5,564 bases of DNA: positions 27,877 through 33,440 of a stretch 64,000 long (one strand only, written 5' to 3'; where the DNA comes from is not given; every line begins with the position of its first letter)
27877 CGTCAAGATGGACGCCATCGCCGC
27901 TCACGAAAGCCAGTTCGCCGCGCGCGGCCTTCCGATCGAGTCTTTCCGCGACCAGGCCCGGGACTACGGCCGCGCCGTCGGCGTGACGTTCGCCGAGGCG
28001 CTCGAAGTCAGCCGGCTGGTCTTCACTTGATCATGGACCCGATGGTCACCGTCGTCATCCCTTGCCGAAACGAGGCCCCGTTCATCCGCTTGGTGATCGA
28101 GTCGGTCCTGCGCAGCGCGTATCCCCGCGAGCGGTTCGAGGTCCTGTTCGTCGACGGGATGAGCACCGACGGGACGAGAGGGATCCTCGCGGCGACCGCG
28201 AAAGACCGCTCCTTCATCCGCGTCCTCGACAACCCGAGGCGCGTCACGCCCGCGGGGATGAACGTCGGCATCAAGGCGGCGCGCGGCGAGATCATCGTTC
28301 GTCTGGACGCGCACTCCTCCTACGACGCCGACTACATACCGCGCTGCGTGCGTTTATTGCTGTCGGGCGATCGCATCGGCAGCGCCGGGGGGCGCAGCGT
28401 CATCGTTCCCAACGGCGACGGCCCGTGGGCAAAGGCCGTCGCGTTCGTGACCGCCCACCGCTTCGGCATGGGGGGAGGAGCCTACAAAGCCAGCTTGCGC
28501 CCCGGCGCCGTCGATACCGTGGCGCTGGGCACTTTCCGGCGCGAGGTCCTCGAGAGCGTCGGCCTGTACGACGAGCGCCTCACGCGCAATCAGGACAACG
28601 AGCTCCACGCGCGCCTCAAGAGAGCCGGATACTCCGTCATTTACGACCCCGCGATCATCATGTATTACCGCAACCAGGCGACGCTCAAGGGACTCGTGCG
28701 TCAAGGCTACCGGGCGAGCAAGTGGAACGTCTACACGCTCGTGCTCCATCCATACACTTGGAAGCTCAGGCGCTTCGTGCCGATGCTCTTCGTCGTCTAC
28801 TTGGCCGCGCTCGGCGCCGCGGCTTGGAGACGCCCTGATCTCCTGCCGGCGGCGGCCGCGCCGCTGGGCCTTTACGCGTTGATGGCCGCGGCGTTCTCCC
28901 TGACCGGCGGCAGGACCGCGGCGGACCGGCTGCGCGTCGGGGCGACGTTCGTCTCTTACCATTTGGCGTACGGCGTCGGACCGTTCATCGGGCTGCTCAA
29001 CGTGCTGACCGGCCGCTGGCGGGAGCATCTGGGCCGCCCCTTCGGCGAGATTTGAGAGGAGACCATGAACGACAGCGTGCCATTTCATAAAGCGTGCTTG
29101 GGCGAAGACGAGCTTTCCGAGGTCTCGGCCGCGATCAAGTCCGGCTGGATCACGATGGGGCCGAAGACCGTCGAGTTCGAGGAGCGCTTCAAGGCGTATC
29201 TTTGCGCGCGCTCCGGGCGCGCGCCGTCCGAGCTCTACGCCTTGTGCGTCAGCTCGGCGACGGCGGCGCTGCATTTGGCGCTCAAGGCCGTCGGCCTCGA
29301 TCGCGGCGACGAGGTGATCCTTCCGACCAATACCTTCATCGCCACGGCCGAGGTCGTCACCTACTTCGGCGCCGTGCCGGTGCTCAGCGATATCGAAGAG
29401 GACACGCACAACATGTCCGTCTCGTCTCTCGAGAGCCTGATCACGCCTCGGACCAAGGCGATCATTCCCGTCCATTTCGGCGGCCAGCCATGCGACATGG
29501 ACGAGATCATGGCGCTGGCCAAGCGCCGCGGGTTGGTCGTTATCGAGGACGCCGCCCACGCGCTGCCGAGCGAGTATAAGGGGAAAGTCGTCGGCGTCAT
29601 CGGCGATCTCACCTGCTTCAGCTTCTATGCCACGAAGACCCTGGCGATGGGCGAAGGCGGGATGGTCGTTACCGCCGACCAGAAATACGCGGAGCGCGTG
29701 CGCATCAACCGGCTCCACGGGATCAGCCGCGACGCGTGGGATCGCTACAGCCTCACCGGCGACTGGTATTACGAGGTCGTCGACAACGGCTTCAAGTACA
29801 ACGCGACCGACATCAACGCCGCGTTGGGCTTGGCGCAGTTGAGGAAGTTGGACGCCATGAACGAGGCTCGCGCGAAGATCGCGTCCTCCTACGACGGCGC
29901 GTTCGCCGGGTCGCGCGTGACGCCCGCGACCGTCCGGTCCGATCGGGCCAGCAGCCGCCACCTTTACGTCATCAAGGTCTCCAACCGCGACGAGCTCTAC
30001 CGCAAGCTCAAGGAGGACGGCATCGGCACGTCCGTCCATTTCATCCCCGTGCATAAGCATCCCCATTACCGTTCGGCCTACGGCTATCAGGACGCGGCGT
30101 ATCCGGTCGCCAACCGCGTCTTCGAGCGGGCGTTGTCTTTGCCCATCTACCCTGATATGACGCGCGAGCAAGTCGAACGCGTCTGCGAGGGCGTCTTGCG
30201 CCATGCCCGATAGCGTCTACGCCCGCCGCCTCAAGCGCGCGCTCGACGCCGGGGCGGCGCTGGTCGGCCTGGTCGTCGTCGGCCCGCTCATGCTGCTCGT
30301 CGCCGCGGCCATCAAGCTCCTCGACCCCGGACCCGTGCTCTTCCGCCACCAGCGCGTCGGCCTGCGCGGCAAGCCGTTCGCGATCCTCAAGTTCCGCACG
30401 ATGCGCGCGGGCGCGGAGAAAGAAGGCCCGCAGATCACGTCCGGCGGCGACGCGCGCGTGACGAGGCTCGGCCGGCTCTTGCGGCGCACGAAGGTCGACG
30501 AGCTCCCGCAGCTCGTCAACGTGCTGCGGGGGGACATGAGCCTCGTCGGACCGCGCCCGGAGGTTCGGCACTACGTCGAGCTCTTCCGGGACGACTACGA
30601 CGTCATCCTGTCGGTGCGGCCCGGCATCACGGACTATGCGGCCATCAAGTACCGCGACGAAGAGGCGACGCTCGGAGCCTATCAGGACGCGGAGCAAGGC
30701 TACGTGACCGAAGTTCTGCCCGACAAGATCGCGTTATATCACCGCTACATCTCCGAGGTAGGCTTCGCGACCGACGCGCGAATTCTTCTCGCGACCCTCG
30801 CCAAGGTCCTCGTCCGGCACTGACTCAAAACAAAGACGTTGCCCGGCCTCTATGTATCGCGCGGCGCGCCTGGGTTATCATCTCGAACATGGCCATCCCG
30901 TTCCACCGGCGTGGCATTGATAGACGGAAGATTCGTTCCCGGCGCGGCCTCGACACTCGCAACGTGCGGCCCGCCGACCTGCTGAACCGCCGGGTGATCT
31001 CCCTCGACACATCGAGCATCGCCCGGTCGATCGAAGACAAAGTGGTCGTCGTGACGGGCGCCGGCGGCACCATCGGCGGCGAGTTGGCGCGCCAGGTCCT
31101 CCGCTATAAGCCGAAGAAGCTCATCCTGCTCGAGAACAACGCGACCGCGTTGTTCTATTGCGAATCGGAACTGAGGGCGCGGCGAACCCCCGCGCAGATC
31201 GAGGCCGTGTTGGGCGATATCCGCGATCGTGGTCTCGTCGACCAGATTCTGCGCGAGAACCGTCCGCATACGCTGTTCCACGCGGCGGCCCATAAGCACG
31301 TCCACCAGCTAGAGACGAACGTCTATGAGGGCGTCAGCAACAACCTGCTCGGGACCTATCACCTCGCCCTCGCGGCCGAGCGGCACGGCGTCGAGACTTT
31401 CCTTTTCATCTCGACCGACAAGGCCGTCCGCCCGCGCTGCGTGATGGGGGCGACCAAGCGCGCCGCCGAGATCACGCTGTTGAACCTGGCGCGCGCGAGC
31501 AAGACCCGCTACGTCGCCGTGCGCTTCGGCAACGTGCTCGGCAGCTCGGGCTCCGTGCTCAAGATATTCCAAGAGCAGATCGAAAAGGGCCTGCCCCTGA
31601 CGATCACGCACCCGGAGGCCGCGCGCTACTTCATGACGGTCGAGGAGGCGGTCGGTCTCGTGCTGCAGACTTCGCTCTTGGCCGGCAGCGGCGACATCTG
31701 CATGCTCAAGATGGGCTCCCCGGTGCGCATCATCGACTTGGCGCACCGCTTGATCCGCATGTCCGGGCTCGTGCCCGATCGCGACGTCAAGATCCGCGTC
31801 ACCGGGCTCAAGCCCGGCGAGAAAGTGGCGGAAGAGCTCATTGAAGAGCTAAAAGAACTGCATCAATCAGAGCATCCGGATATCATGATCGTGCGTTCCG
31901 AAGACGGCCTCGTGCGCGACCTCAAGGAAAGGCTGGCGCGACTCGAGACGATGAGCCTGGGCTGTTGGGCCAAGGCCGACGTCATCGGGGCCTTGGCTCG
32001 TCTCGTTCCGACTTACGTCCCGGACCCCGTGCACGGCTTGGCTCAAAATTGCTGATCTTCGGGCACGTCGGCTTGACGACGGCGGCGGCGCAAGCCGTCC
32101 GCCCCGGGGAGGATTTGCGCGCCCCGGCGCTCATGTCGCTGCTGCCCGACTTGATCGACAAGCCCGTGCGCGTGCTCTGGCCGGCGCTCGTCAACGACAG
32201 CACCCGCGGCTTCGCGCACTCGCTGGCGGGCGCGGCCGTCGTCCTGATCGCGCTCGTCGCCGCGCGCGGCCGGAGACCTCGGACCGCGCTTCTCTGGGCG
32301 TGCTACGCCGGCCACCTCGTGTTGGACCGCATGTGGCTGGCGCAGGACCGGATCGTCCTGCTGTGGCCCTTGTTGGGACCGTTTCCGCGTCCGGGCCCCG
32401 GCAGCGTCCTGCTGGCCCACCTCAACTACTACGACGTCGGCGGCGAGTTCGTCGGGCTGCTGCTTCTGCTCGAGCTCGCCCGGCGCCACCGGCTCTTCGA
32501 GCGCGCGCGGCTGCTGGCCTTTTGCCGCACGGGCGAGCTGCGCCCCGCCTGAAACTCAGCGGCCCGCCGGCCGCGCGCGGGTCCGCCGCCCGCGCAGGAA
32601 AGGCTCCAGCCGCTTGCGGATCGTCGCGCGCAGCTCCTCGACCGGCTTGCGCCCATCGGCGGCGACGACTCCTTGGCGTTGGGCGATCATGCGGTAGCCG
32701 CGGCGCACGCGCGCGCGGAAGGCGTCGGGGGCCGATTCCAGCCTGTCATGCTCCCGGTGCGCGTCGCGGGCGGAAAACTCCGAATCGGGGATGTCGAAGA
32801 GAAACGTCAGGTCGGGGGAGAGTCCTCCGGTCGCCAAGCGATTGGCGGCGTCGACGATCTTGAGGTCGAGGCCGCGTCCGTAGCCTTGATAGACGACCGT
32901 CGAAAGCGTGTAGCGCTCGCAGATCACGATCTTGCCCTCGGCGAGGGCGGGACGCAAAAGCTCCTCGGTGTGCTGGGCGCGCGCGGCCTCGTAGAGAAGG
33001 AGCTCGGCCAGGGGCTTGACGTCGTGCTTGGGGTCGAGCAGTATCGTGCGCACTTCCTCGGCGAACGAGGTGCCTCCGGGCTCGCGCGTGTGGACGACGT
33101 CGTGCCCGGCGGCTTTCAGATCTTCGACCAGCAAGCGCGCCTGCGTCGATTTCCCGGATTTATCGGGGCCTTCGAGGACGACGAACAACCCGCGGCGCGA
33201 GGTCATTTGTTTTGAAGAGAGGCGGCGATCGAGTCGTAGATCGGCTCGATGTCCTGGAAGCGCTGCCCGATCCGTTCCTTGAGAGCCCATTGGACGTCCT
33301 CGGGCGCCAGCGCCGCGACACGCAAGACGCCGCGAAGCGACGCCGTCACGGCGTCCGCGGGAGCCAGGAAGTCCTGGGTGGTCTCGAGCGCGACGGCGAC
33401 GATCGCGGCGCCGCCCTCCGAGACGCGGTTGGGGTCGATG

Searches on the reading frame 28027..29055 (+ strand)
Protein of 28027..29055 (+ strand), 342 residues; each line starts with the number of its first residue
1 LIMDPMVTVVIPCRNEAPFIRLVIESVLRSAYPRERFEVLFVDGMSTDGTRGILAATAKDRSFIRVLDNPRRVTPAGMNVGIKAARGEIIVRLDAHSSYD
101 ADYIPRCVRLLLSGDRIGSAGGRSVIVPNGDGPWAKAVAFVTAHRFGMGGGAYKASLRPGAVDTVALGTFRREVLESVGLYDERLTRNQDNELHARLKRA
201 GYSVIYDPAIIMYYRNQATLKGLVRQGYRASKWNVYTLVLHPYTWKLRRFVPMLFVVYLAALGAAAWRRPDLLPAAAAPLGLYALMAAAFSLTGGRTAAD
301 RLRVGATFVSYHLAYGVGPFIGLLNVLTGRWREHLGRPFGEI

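Call 3: search_protein_families(library=pfam, proteins=[window:28027-29055:+], max_evalue=0.01)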
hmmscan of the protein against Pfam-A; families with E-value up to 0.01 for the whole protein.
window:28027-29055:+ (342 aa): 4 families
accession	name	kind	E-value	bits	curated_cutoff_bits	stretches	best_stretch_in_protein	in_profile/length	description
PF00535.33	Glycos_transf_2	-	4.4e-24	85.7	23.3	1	8-135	1-127/168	Glycosyl transferase family 2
PF13641.12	Glyco_tranf_2_3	-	1.1e-18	68.5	27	1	5-229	1-226/230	Glycosyltransferase like family 2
PF13632.12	Glyco_trans_2_3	-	2.2e-07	31.3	27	1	89-290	1-196/198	Glycosyl transferase family group 2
PF10111.15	Glyco_tranf_2_2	-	3e-06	27.4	27.3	1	8-106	1-101/276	Glycosyltransferase like family 2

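Call 4: search_protein_families(library=ncbifam, proteins=[window:28027-29055:+], max_evalue=0.01)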
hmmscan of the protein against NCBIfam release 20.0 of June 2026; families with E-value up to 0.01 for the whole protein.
window:28027-29055:+ (342 aa): 19 families
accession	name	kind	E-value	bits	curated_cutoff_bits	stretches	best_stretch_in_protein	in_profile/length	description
TIGR03965.1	mycofact_glyco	equivalog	1.3e-22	80.3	280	1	5-289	74-354/467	mycofactocin biosynthesis glycosyltransferase MftF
NF041875.1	EPS_EpsD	equivalog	2.6e-21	76.4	370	1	7-278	1-272/325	exopolysaccharide biosynthesis glycosyltransferase EpsD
TIGR03937.1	PgaC_IcaA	equivalog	4.1e-19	68.8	422.3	1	5-267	45-302/407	poly-beta-1,6-N-acetyl-D-glucosamine synthase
TIGR04283.1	glyco_like_mftF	equivalog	5.8e-11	42.4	182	1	8-211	2-183/221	TIGR04283 family arsenosugar biosynthesis glycosyltransferase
NF038299.1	EPS_HpsN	equivalog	4.8e-10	38.9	425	1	5-124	1-119/317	hormogonium polysaccharide biosynthesis glycosyltransferase HpsN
NF047683.1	TeichurnBiosyTuaG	equivalog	9.6e-10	38.5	400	1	3-113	4-113/252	teichuronic acid biosynthesis protein TuaG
TIGR03469.1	HpnB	hypoth_equivalog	3.3e-09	36.3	379.25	1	5-60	44-98/386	hopene-associated glycosyltransferase HpnB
TIGR03111.1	glyc2_xrt_Gpos1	hypoth_equivalog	1.6e-07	30.5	363.95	1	5-109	49-154/439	TIGR03111 family XrtG-associated glycosyltransferase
NF007986.1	PRK10714.1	equivalog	4.7e-06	25.8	529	1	7-109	8-113/316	undecaprenyl-phosphate 4-deoxy-4-formamido-L-arabinose transferase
TIGR04182.1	glyco_TIGR04182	equivalog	8e-06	25.4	325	1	7-116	2-102/293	S-layer glycoprotein N-glycosyltransferase AglJ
NF010496.0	PRK13915.1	equivalog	1.2e-05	24.6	262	1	6-117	32-148/307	glucosyl-3-phosphoglycerate synthase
NF045692.1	OglycostaseCruG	equivalog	1.3e-05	24.4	600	1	6-70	42-105/386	2'-O-glycosyltransferase CruG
NF007482.0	PRK10073.1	equivalog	2.4e-05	23.5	423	1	4-97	5-96/334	glycosyltransferase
NF038302.1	EPS_HpsE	equivalog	8.6e-05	21.7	300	1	7-213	3-221/307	hormogonium polysaccharide biosynthesis glycosyltransferase HpsE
NF047588.1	GlcsyltransPgfSStrep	equivalog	0.00018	20.9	500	1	7-110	3-109/308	glycosyltransferase PgfS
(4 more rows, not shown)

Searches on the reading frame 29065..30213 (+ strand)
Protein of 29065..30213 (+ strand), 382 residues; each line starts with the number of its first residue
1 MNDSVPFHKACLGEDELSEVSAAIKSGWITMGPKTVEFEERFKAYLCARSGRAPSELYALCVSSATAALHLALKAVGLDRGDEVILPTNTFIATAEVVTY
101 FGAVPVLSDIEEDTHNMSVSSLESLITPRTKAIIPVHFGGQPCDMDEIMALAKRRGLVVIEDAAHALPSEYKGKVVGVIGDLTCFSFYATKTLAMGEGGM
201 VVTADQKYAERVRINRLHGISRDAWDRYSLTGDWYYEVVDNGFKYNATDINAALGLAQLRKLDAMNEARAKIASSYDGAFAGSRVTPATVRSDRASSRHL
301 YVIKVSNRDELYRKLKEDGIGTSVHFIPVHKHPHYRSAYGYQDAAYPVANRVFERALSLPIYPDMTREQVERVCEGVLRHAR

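Call 3: search_protein_families(library=pfam, proteins=[window:29065-30213:+], max_evalue=0.01)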
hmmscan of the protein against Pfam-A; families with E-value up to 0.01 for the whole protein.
window:29065-30213:+ (382 aa): 5 families
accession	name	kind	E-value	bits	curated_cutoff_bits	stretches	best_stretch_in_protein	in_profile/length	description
PF01041.23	DegT_DnrJ_EryC1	-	6.2e-124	414.3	19.8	1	11-377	2-359/360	DegT/DnrJ/EryC1/StrS aminotransferase family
PF00155.27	Aminotran_1_2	-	8.7e-06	25.6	19.7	1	36-166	45-189/361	Aminotransferase class I and II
PF01212.27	Beta_elim_lyase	-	0.00018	21.3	27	1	58-218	49-226/288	Beta-eliminating lyase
PF01053.26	Cys_Met_Meta_PP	-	0.00056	19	27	1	58-177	69-188/381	Cys/Met metabolism PLP-dependent enzyme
PF00266.25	Aminotran_5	-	0.0059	16.1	21.5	1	58-169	63-182/371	Aminotransferase class-V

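Call 4: search_protein_families(library=ncbifam, proteins=[window:29065-30213:+], max_evalue=0.01)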
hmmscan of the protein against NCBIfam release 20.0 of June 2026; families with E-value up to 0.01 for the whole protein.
window:29065-30213:+ (382 aa): 29 families (the best 25 are shown)
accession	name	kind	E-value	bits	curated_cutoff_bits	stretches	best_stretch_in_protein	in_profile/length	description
TIGR03588.1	PseC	equivalog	7e-107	357.6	423.5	1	5-378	2-377/380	UDP-4-amino-4,6-dideoxy-N-acetyl-beta-L-altrosamine transaminase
NF008658.2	PRK11658.1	equivalog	1.5e-103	346.4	631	1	1-376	1-372/379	UDP-4-amino-4-deoxy-L-arabinose aminotransferase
NF008687.0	PRK11706.1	equivalog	2e-80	270.4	375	1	5-379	2-372/375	dTDP-4-amino-4,6-dideoxygalactose transaminase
TIGR02379.1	ECA_wecE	subfamily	1.8e-66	224.4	434.85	1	5-377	2-371/376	dTDP-4-amino-4,6-dideoxy-D-glucose transaminase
TIGR04181.1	NHT_00031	hypoth_equivalog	5.1e-65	219.7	420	1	5-360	1-357/359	LegC family aminotransferase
NF011936.0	PRK15407.1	equivalog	3e-50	171.2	423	1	3-377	35-432/440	lipopolysaccharide biosynthesis protein RfbH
TIGR04427.1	PLP_DesI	equivalog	5.7e-50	170.5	650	1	20-379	38-380/390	dTDP-4-dehydro-6-deoxyglucose aminotransferase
NF005816.0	PRK07682.1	equivalog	1.3e-09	37.2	620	1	62-166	96-206/390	aminotransferase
NF004975.0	PRK06348.1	equivalog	3.6e-09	36.1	549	1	61-163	94-202/384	pyridoxal phosphate-dependent aminotransferase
NF005817.0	PRK07683.1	equivalog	1.6e-08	33.6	575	1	61-162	94-200/387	aminotransferase A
NF041364.1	GntC_guanitoxin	equivalog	1.5e-07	30.7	415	1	65-164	69-175/356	guanitoxin biosynthesis PLP-dependent (S)-gamma-hydroxy-L-arginine cyclodehydratase GntC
NF004770.0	PRK06108.1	subfamily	1.5e-06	27.3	422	1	45-163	85-210/396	pyridoxal phosphate-dependent aminotransferase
NF005305.0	PRK06836.1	equivalog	4.6e-06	26.1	376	1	57-134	99-175/396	pyridoxal phosphate-dependent aminotransferase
NF005744.0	PRK07568.1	subfamily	4.6e-06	25.7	389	1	64-163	96-202/398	pyridoxal phosphate-dependent aminotransferase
NF006230.0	PRK08363.1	equivalog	9.7e-06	24.6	534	1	64-166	101-209/398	alanine aminotransferase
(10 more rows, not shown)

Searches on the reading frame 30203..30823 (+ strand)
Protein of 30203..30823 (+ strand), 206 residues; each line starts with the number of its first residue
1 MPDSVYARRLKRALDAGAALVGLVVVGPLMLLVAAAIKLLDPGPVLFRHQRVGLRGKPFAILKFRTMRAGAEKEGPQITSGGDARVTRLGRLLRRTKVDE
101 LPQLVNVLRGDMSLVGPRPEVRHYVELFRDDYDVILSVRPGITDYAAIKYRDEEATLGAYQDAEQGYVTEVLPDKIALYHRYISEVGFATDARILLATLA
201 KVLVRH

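Call 3: search_protein_families(library=pfam, proteins=[window:30203-30823:+], max_evalue=0.01)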
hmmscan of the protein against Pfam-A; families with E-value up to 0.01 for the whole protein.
window:30203-30823:+ (206 aa): 1 family
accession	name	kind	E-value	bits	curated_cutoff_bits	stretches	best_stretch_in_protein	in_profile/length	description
PF02397.22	Bac_transf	-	1.4e-57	194.5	27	1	11-203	1-178/179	Bacterial sugar transferase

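Call 4: search_protein_families(library=ncbifam, proteins=[window:30203-30823:+], max_evalue=0.01)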
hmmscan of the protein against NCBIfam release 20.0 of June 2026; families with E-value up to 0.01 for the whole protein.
window:30203-30823:+ (206 aa): 10 families
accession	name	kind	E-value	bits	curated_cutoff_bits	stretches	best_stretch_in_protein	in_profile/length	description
TIGR03025.1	EPS_sugtrans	subfamily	2.7e-67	227.9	295.55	1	7-205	254-441/445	exopolysaccharide biosynthesis polyprenyl glycosylphosphotransferase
TIGR03023.1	WcaJ_sugtrans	equivalog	3.5e-58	198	410.75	1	7-204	259-448/453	undecaprenyl-phosphate glucose phosphotransferase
TIGR03013.1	EpsB_2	subfamily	1.3e-51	176.1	393.35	1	7-153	251-400/443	TIGR03013 family XrtA/PEP-CTERM system glycosyltransferase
TIGR03022.1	WbaP_sugtrans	subfamily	2.4e-43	149.1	403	2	83-153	346-416/456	undecaprenyl-phosphate galactose phosphotransferase WbaP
NF050817.1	PolSacchBiosHfsE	equivalog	1.2e-37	129.8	750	1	10-150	271-418/467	polysaccharide biosynthesis protein HfsE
NF007518.0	PRK10124.1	equivalog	4.7e-36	124.5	684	1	7-158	270-425/464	undecaprenyl-phosphate glucose phosphotransferase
NF041877.1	EPS_EpsZ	equivalog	8.1e-36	123.6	800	1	10-145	265-411/459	exopolysaccharide biosynthesis polyisoprenyl-phosphate hexose-1-phosphate transferase EpsZ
NF052601.1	undeca_RfbP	equivalog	3e-33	115.1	330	1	7-145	41-194/244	undecaprenyl-phosphate galactose phosphotransferase family protein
NF045514.1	glycotran_HepC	equivalog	1.3e-26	93.3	140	1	6-119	112-211/220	heterocyst development glycosyltransferase HepC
NF011751.0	PRK15204.1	equivalog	3.3e-26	91.9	907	1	7-152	276-435/476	undecaprenyl-phosphate galactose phosphotransferase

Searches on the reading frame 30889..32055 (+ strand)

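Call 3: search_protein_families(library=pfam, proteins=[window:30889-32055:+], max_evalue=0.01)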
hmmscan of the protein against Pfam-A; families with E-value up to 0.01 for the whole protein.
window:30889-32055:+ (388 aa): 8 families
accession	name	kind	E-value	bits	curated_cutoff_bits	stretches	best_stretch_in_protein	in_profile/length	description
PF02719.21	Polysacc_synt_2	-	3e-97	325.8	20.2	1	53-336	1-292/293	Polysaccharide biosynthesis protein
PF01370.27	Epimerase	-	4.9e-21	75.7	20.9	1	53-258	1-221/240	NAD dependent epimerase/dehydratase family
PF16363.11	GDP_Man_Dehyd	-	7.8e-13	49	27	1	55-177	2-130/332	GDP-mannose 4,6 dehydratase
PF04321.23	RmlD_sub_bind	-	7.5e-12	45.3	27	1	53-238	3-174/287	RmlD substrate binding domain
PF01073.25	3Beta_HSD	-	1e-06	28.4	22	1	54-192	1-132/280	3-beta hydroxysteroid dehydrogenase/isomerase family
PF00106.31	adh_short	-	1.6e-05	24.9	26.6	1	51-123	1-70/195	short chain dehydrogenase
PF07993.18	NAD_binding_4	-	2.3e-05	24.1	20.1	1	55-180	1-140/258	Male sterility protein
PF13460.12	NAD_binding_10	-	0.001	19.4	27.2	1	57-216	1-146/184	NAD(P)H-binding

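Call 4: search_protein_families(library=ncbifam, proteins=[window:30889-32055:+], max_evalue=0.01)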
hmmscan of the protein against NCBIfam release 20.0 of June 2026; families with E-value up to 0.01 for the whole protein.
window:30889-32055:+ (388 aa): 34 families (the best 25 are shown)
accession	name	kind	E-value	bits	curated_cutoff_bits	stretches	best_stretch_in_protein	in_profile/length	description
TIGR03589.1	PseB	equivalog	2.4e-43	148.3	407.75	1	49-337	3-281/324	UDP-N-acetylglucosamine 4,6-dehydratase (inverting)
TIGR04130.1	FnlA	equivalog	3.3e-33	115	730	1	49-320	3-267/337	UDP-N-acetylglucosamine 4,6-dehydratase/5-epimerase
TIGR01179.1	galE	equivalog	1.7e-14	53.4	262.3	1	53-220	2-180/332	UDP-glucose 4-epimerase GalE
TIGR01181.1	dTDP_gluc_dehyt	equivalog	3.3e-13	49.4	365.1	1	53-178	2-127/321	dTDP-glucose 4,6-dehydratase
TIGR01214.1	rmlD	equivalog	2e-10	40.3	224.05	1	53-177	2-101/285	dTDP-4-dehydrorhamnose reductase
NF007956.0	PRK10675.1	subfamily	1.8e-09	37.2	394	1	53-176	3-124/338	UDP-glucose 4-epimerase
NF045894.1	PKS_plus_SDR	equivalog_domain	4e-08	31.3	1740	1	22-215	1127-1333/1515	type I polyketide synthase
TIGR04180.1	EDH_00030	hypoth_equivalog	4.6e-08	32.5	475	1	53-177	1-122/297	NAD-dependent 4,6-dehydratase LegB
TIGR02622.1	CDP_4_6_dhtase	equivalog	1e-07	31.4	278.45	1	102-181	52-134/352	CDP-glucose 4,6-dehydratase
TIGR03466.1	HpnA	hypoth_equivalog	2e-07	30.2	367.65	1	52-180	2-117/327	hopanoid-associated sugar epimerase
NF043036.1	ErythonDh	equivalog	5.4e-07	29.1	325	1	53-174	3-121/321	D-erythronate dehydrogenase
NF004526.0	PRK05872.1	subfamily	1.2e-06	27.8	276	1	45-117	5-73/297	short-chain dehydrogenase/reductase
NF007582.0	PRK10217.1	equivalog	7.5e-06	25.3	698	1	52-164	3-113/355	dTDP-glucose 4,6-dehydratase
NF005449.0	PRK07041.1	equivalog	7.6e-06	25.9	257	1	46-213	3-170/240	SDR family oxidoreductase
NF007490.0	PRK10084.1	subfamily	8.9e-06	24.9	649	1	53-164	3-112/361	dTDP-glucose 4,6-dehydratase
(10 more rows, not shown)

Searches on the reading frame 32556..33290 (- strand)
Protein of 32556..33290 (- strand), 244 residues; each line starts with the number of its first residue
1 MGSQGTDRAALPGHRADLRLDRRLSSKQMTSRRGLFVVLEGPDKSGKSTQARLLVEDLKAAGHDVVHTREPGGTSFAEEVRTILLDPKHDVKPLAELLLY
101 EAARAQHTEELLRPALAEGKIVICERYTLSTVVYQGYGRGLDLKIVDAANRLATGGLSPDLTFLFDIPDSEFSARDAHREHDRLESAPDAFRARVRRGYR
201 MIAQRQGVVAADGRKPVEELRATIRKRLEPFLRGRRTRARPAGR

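Call 58: search_protein_families(library=pfam, proteins=[window:32556-33290:-], max_evalue=0.0001)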
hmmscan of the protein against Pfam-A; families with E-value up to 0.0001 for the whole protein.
window:32556-33290:- (244 aa): 2 families
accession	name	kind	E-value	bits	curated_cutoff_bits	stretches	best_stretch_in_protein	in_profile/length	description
PF02223.23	Thymidylate_kin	-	4.2e-43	147.6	27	1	39-224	1-185/185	Thymidylate kinase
PF13521.12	AAA_28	-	6e-08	33.5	27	1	37-185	2-134/164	AAA domain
